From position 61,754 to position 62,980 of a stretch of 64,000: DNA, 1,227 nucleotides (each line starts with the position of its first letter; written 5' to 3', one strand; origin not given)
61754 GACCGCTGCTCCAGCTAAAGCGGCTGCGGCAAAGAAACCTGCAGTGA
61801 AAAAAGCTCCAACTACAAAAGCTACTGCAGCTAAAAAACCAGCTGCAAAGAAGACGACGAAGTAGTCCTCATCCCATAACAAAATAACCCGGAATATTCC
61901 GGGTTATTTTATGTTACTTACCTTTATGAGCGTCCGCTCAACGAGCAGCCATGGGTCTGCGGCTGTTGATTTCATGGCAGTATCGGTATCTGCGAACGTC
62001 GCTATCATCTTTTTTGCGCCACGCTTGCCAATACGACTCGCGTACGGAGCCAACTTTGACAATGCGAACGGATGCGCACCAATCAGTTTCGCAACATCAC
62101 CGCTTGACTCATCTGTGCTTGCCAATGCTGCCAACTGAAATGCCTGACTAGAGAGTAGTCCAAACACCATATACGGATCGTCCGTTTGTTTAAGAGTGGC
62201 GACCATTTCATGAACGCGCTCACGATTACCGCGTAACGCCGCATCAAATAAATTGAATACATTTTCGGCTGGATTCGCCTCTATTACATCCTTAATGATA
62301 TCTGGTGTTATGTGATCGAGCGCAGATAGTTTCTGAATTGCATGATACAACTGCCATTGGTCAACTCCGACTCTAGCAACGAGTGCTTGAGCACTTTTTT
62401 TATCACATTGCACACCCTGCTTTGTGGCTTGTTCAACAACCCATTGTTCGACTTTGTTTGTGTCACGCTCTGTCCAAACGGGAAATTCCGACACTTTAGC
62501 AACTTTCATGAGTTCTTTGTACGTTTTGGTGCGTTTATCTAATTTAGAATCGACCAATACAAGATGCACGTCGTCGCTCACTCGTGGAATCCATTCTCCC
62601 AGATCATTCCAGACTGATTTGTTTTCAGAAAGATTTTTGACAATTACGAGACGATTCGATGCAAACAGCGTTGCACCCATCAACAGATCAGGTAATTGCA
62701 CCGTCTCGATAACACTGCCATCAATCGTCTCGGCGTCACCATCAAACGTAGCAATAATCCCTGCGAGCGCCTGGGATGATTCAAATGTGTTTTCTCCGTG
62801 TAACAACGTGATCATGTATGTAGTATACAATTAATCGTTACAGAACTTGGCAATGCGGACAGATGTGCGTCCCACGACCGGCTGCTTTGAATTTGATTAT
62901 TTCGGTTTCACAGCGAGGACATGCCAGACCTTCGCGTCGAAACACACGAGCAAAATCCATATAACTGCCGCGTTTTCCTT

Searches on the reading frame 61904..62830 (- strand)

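Call 79: search_protein_families(library=pfam, proteins=[window:61904-62830:-], max_evalue=0.00001)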
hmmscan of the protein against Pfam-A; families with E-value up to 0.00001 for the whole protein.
window:61904-62830:- (308 aa): 2 families
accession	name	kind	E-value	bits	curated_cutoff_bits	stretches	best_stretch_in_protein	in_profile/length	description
PF21694.2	DNA_pol3_delta_C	-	2.5e-14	53.8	27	1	189-303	2-120/121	DNA polymerase III delta subunit, C-terminal domain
PF06144.19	DNA_pol3_delta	-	1.1e-06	29.1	21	1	51-114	50-121/124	DNA polymerase III, delta subunit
